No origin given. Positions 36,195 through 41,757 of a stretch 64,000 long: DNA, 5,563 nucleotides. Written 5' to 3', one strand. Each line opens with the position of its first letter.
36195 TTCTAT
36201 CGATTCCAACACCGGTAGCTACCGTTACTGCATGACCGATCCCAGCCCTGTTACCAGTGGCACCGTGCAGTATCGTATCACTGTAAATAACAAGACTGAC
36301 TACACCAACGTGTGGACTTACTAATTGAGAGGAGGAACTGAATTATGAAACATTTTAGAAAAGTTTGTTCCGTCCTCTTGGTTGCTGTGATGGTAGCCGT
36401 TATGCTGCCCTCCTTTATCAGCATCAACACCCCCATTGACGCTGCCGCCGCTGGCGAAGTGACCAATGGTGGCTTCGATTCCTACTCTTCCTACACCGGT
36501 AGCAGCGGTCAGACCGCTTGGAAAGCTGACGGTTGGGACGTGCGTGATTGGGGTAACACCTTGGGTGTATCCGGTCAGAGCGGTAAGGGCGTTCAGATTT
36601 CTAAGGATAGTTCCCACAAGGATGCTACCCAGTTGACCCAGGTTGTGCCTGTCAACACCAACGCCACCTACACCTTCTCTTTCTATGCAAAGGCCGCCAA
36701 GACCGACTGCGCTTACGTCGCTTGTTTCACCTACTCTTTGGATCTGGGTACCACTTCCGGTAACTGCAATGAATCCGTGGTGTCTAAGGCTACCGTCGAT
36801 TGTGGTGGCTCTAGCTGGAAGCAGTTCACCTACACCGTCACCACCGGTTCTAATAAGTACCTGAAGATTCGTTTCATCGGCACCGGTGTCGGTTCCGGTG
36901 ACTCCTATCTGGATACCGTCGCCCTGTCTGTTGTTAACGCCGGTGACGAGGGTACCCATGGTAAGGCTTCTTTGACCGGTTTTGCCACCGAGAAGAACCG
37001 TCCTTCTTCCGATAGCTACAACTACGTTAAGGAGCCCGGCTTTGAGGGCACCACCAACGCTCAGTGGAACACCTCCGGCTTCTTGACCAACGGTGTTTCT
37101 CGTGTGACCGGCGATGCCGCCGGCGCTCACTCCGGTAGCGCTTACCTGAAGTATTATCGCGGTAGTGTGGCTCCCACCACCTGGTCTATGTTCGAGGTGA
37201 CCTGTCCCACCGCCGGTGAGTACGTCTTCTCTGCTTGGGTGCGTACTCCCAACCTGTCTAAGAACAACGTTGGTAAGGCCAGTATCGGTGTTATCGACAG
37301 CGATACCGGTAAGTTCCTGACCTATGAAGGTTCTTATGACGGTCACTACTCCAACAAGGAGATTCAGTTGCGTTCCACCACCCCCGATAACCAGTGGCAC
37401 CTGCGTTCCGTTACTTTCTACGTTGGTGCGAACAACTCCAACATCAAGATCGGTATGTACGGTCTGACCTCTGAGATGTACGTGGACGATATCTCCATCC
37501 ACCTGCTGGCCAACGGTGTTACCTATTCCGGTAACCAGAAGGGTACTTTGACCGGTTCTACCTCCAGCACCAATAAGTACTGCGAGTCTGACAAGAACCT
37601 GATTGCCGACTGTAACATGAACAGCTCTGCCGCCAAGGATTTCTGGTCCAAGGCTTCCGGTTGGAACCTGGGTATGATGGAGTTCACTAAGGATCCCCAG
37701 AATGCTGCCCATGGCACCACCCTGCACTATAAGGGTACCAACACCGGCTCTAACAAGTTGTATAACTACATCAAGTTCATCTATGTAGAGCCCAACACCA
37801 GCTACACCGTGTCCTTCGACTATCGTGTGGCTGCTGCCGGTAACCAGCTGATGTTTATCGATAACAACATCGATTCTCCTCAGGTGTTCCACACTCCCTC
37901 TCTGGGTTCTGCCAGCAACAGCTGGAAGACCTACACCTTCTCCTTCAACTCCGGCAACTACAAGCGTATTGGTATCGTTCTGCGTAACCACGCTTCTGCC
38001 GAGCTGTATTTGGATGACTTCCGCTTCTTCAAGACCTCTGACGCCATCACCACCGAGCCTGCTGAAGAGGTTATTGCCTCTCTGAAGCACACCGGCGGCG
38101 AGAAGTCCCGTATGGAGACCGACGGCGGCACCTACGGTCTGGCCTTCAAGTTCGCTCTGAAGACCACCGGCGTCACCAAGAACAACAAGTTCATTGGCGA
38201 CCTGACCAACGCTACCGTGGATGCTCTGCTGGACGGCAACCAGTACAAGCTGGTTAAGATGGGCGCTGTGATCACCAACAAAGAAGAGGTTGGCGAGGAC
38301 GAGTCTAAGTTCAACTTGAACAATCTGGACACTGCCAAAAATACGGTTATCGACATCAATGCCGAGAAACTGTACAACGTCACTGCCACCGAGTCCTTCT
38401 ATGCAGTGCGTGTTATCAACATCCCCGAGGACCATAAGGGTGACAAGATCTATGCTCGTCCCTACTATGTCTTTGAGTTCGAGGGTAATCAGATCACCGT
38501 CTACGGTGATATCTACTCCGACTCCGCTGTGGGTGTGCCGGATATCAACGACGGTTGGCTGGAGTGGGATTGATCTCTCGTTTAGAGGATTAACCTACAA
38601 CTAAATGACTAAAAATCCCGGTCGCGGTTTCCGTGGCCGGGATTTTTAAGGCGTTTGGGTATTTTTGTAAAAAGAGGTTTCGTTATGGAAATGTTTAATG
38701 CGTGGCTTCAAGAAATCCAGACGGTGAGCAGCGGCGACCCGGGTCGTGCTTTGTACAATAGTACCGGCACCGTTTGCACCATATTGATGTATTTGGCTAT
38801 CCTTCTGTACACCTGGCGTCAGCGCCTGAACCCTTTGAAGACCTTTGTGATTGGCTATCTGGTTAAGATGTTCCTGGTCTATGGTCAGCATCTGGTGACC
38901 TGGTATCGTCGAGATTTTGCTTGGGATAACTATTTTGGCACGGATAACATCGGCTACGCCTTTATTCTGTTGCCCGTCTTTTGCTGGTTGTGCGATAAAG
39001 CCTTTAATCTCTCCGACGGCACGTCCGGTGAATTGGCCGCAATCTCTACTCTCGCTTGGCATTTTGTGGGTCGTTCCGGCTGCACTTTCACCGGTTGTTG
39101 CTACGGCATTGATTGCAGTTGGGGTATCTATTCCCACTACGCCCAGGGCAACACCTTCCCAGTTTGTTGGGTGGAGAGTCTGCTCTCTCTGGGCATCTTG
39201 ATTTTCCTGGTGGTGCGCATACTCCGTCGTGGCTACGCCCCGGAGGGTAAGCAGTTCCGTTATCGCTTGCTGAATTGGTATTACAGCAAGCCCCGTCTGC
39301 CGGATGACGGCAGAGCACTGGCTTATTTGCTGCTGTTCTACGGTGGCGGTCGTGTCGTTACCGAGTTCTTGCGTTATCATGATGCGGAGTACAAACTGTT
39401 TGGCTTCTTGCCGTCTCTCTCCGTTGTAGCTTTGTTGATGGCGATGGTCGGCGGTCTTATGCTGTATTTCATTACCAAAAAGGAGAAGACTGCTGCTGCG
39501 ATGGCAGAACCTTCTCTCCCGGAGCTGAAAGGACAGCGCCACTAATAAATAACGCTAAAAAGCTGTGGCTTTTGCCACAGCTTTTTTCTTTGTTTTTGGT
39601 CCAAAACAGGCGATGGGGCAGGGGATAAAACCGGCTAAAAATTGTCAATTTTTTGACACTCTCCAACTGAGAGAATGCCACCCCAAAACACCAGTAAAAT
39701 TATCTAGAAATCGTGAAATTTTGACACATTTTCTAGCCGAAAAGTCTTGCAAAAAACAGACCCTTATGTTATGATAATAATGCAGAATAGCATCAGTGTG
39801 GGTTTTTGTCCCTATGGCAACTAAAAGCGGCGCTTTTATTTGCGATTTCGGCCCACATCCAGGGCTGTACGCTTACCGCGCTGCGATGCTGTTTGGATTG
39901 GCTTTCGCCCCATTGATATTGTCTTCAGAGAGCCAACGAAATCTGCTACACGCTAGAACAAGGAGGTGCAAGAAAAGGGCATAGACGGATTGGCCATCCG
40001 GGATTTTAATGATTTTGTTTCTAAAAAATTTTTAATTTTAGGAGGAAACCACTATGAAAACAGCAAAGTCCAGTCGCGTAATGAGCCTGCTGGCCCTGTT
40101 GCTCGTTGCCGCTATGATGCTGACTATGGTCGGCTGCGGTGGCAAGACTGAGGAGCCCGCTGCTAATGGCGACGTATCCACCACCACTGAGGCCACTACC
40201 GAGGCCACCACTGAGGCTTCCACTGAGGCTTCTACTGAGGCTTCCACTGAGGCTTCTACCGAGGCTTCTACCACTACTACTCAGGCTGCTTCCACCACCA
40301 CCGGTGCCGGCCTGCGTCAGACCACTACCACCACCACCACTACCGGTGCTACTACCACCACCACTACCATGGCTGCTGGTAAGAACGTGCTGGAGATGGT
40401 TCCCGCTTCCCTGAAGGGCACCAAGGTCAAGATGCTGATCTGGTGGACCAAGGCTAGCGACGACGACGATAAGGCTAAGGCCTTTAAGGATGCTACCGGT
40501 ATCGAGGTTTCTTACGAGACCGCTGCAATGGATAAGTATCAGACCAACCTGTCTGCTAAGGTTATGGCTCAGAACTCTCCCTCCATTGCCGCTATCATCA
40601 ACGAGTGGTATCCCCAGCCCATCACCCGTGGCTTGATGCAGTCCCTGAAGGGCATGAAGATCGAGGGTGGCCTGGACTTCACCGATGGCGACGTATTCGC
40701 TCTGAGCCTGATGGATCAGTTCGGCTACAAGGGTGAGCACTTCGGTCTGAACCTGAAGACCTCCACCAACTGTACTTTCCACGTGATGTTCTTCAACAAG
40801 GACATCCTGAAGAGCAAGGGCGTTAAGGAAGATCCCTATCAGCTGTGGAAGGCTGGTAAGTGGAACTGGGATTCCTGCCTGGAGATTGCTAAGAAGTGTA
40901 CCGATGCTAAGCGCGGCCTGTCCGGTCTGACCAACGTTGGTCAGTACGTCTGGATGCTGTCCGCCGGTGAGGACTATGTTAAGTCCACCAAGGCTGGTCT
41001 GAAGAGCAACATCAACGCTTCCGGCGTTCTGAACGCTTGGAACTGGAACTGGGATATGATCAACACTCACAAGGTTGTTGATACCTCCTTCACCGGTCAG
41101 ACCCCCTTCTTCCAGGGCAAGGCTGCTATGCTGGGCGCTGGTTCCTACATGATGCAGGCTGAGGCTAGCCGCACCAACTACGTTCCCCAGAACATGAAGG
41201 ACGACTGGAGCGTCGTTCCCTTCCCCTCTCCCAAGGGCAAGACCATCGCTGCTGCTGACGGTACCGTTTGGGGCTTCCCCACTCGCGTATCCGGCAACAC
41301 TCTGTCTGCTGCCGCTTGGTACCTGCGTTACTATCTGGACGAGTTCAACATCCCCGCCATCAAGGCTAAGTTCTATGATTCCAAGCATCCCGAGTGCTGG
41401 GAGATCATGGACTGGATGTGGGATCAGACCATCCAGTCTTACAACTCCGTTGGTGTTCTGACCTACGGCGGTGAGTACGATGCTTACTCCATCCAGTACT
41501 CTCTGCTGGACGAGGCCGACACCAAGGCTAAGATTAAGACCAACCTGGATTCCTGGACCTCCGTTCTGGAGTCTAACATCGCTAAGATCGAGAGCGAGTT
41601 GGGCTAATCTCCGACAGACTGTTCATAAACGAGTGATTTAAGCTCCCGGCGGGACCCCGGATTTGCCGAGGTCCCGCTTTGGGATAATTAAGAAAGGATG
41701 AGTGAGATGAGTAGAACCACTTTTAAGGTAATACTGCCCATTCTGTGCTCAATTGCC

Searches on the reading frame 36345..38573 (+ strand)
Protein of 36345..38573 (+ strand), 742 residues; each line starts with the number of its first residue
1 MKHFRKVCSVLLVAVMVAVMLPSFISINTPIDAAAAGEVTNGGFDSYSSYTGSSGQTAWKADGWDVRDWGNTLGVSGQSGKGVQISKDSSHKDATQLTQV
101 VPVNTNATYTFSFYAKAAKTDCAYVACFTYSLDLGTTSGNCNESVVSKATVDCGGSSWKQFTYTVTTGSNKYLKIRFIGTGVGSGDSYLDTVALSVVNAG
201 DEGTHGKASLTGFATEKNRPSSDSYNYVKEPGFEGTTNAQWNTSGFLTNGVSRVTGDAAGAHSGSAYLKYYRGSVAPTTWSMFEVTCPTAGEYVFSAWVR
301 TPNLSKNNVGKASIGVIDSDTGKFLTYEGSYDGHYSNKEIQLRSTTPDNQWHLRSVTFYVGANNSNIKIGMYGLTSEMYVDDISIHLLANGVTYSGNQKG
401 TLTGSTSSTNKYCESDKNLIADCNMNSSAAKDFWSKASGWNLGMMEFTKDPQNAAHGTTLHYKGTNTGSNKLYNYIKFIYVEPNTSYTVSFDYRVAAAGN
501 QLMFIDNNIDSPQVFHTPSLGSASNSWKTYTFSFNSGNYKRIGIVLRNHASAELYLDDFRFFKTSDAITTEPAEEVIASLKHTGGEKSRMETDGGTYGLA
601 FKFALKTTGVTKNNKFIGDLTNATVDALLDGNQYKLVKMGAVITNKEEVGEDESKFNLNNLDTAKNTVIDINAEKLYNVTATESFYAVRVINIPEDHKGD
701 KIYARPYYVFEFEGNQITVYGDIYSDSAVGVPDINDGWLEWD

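Call 17: search_protein_families(library=pfam, proteins=[window:36345-38573:+], max_evalue=0.001)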
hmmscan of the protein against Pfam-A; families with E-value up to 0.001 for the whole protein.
window:36345-38573:+ (742 aa): 1 family
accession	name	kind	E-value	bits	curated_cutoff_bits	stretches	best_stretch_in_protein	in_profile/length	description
PF02018.23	CBM_4_9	-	3.4e-07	31.1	25.9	1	39-175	4-127/136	Carbohydrate binding domain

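Call 68: search_protein_families(library=pfam, proteins=[window:36345-38573:+], max_evalue=0.01)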
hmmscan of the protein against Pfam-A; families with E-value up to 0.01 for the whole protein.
window:36345-38573:+ (742 aa): 1 family
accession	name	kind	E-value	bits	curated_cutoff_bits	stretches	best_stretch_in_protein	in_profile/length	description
PF02018.23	CBM_4_9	-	3.4e-07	31.1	25.9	1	39-175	4-127/136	Carbohydrate binding domain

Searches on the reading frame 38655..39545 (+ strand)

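Call 27: search_protein_families(library=pfam, proteins=[window:38655-39545:+], max_evalue=0.001)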
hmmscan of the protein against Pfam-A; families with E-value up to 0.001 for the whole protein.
window:38655-39545:+ (296 aa): 1 family
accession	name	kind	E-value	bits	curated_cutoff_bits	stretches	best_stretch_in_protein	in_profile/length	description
PF01790.23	LGT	-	8.6e-10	38.8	24.9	1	108-271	96-239/240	Prolipoprotein diacylglyceryl transferase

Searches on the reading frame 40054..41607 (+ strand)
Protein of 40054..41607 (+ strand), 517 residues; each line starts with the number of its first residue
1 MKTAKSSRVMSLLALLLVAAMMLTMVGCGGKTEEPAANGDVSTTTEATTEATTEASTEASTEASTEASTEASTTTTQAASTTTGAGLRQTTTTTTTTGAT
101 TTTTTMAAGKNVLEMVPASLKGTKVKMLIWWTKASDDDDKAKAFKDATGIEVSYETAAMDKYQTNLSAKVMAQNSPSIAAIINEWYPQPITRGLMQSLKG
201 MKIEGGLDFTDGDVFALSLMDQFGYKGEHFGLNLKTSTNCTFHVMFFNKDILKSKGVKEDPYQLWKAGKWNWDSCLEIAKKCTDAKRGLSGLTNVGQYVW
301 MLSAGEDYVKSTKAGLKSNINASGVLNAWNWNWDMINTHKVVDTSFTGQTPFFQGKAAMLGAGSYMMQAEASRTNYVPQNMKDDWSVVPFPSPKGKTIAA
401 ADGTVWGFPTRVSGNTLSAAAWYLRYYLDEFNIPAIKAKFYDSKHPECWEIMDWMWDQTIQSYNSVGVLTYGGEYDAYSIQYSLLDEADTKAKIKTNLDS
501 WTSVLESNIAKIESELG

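Call 17: search_protein_families(library=pfam, proteins=[window:40054-41607:+], max_evalue=0.001)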
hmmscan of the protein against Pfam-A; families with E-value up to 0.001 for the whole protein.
window:40054-41607:+ (517 aa): 0 families

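Call 51: search_solved_structures(query=window:40054-41607:+, max_evalue=0.01)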
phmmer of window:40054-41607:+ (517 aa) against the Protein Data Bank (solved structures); distinct sequences matched with E-value up to 0.01: 2.
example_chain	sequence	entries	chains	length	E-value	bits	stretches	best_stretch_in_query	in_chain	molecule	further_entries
5f7v_A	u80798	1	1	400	5e-07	32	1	138-365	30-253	Lmo0181 protein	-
8art_A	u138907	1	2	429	0.001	21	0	149-274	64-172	Putative secreted maltose-binding protein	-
